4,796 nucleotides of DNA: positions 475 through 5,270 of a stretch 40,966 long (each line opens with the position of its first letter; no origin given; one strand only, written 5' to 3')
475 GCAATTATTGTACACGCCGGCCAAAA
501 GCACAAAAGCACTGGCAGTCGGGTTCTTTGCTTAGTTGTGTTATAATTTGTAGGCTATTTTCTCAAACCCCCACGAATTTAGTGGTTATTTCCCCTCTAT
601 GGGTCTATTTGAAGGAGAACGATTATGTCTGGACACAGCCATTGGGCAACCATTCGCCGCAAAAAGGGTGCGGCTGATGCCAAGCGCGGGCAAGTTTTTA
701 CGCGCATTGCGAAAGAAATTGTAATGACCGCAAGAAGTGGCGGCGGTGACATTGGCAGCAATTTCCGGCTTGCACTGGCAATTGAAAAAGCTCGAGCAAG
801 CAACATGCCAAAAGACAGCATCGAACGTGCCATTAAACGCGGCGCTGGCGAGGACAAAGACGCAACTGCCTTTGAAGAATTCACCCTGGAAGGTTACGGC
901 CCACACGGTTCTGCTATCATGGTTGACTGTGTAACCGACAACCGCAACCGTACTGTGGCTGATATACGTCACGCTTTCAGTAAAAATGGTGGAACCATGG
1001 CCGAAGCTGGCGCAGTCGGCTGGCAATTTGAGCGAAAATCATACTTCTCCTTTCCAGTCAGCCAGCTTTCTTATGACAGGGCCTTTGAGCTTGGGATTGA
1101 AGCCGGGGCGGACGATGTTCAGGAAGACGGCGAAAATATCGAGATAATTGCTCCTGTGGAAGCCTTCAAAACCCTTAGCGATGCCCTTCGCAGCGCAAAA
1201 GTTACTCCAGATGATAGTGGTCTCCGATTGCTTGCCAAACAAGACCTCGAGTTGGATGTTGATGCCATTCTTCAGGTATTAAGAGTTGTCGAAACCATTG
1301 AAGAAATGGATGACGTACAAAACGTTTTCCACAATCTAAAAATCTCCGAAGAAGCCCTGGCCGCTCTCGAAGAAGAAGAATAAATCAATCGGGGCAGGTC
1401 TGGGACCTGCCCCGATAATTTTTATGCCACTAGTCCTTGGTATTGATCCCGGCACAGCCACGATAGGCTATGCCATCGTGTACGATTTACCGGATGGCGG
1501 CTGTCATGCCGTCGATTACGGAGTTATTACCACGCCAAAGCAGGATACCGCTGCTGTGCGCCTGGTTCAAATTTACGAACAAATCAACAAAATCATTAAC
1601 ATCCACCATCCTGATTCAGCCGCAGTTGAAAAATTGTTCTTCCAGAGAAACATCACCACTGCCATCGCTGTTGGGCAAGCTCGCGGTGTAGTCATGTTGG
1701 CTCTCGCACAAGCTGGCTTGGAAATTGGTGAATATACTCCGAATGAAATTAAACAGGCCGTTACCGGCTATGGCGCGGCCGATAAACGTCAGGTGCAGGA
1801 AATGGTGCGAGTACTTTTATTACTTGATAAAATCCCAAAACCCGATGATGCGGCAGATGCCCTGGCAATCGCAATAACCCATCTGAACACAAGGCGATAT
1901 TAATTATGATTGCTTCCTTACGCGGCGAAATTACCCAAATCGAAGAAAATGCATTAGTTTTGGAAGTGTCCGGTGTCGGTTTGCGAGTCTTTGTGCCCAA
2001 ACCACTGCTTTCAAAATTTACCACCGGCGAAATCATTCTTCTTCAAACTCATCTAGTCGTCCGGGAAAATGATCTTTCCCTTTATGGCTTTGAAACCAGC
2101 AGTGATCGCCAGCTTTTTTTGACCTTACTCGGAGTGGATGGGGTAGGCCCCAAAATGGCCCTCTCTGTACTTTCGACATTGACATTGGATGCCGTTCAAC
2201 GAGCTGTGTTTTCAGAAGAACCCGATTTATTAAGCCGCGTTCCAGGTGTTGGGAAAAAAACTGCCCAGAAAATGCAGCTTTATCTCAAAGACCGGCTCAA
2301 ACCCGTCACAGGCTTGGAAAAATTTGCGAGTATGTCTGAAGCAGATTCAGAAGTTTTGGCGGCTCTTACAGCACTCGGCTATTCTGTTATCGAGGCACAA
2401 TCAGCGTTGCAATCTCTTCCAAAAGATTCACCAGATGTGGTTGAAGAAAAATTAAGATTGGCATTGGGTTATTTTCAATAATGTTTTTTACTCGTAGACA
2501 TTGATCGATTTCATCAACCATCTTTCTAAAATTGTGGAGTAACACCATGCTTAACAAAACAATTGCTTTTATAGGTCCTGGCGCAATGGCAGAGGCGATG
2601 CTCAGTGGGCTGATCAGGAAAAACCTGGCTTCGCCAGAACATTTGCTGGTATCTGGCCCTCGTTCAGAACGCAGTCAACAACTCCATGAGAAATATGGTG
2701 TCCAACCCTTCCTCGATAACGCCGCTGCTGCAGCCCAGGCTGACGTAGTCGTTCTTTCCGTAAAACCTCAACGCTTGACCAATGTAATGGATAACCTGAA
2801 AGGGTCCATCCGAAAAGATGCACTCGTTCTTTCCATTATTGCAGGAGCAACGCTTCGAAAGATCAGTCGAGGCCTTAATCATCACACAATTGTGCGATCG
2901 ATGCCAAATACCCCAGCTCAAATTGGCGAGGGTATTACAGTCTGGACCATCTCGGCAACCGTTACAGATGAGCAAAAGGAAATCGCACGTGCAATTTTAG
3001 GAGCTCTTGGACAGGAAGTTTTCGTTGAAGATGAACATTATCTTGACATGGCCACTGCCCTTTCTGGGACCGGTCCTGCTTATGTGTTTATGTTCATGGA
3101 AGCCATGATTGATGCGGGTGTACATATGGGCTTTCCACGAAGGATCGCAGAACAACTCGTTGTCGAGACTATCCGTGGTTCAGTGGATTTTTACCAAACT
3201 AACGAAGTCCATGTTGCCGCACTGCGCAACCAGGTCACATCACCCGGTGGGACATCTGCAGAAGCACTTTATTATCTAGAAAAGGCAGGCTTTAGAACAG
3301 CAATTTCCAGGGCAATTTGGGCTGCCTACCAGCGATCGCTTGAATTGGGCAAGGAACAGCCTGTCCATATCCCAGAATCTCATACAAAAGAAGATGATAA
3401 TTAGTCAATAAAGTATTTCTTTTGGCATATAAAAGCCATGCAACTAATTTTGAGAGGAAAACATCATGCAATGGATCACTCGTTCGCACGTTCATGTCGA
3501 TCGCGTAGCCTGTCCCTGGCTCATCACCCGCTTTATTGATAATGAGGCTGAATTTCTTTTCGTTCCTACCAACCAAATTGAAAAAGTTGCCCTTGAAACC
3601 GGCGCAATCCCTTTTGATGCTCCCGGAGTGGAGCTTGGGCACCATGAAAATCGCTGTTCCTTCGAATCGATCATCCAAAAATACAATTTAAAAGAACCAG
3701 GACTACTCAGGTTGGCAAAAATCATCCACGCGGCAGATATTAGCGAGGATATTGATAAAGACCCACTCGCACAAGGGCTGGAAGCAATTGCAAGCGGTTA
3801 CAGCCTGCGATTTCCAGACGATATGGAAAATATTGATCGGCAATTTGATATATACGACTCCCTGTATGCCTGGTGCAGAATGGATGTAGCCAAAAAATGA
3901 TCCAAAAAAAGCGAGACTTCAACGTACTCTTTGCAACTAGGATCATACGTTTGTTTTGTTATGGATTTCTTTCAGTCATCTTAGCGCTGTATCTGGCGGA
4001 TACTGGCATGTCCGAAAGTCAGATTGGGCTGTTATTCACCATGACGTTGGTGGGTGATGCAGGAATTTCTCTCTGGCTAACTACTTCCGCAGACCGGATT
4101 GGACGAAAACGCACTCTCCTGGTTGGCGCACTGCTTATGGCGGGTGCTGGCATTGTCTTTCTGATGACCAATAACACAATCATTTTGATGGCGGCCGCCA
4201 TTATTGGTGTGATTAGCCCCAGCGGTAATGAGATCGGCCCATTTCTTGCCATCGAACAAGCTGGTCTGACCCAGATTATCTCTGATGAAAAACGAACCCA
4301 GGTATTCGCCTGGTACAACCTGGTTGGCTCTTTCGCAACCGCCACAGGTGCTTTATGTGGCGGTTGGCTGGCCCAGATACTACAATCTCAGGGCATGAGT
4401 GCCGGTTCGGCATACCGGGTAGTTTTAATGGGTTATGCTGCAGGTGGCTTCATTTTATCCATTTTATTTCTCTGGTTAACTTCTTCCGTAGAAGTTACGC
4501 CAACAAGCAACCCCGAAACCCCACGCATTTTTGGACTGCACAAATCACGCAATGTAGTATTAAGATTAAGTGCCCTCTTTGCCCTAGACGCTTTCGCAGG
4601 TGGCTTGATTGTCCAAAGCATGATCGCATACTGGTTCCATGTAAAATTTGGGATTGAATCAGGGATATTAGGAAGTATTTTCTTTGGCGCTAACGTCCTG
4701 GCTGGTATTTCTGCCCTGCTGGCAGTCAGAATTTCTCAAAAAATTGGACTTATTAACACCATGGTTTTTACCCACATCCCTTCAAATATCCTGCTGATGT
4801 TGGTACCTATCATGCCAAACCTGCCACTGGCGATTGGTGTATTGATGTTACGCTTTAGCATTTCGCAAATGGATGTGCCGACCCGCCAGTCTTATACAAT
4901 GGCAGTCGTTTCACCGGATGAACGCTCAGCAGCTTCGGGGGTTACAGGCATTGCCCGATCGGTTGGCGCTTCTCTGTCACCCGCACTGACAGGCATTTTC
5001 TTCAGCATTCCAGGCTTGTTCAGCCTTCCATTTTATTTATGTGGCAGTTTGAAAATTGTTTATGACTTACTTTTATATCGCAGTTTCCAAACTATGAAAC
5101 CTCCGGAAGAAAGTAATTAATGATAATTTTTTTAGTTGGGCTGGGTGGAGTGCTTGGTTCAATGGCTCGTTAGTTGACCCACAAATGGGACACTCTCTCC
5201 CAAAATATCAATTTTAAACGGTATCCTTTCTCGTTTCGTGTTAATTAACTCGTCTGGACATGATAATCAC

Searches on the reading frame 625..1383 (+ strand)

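Call 25: search_protein_families(library=pfam, proteins=[window:625-1383:+], max_evalue=0.001)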
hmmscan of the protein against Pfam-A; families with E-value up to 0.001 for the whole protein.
window:625-1383:+ (252 aa): 2 families
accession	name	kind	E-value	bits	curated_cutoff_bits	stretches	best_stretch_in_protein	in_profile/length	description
PF01709.26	Transcrip_reg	-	6.1e-50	169.5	27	1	83-238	1-160/160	TACO1/YebC second and third domain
PF20772.2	TACO1_YebC_N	-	7.8e-31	106.8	36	1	5-76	1-73/73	TACO1/YebC protein N-terminal domain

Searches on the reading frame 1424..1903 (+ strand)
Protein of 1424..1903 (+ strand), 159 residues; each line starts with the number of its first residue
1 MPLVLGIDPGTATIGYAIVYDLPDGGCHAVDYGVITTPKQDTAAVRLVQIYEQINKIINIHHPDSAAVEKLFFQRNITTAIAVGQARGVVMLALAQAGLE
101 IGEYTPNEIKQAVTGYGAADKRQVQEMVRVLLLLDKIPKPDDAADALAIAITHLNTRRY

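Call 25: search_protein_families(library=pfam, proteins=[window:1424-1903:+], max_evalue=0.001)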
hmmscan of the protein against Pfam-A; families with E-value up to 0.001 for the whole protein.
window:1424-1903:+ (159 aa): 1 family
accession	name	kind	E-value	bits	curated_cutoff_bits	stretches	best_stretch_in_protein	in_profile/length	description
PF02075.23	RuvC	-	9.5e-53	178.5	22.2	1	4-153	1-148/148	Crossover junction endodeoxyribonuclease RuvC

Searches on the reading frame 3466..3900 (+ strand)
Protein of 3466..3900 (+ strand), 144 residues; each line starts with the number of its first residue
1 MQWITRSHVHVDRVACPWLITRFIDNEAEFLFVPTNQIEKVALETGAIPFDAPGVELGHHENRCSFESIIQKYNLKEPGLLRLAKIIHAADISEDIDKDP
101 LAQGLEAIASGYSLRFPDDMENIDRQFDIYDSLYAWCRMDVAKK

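Call 25: search_protein_families(library=pfam, proteins=[window:3466-3900:+], max_evalue=0.001)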
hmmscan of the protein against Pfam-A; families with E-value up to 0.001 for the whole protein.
window:3466-3900:+ (144 aa): 1 family
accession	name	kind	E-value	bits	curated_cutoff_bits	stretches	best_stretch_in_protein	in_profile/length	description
PF09828.14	ChrB_C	-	8.3e-50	169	25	1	3-137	1-132/132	ChrB, C-terminal domain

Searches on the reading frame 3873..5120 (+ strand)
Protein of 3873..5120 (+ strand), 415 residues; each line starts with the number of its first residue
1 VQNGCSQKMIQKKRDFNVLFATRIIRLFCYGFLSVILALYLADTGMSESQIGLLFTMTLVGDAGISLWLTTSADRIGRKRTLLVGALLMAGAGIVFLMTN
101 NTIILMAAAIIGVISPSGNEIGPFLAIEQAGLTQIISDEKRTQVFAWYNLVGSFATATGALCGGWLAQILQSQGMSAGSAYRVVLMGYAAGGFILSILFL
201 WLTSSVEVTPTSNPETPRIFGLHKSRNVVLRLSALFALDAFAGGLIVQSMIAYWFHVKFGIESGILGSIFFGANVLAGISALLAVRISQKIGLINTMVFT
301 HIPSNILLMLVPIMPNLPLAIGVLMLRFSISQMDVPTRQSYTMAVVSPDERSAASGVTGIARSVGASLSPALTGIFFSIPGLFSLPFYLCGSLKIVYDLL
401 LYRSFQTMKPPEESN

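Call 25: search_protein_families(library=pfam, proteins=[window:3873-5120:+], max_evalue=0.001)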
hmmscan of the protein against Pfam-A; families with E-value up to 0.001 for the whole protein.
window:3873-5120:+ (415 aa): 2 families
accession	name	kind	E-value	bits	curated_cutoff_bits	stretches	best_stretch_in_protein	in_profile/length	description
PF07690.21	MFS_1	-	1.2e-33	116.9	33.4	2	20-370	2-347/347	Major Facilitator Superfamily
PF13347.12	MFS_2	-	1.2e-08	34.4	27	1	10-113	220-325/427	MFS/sugar transport protein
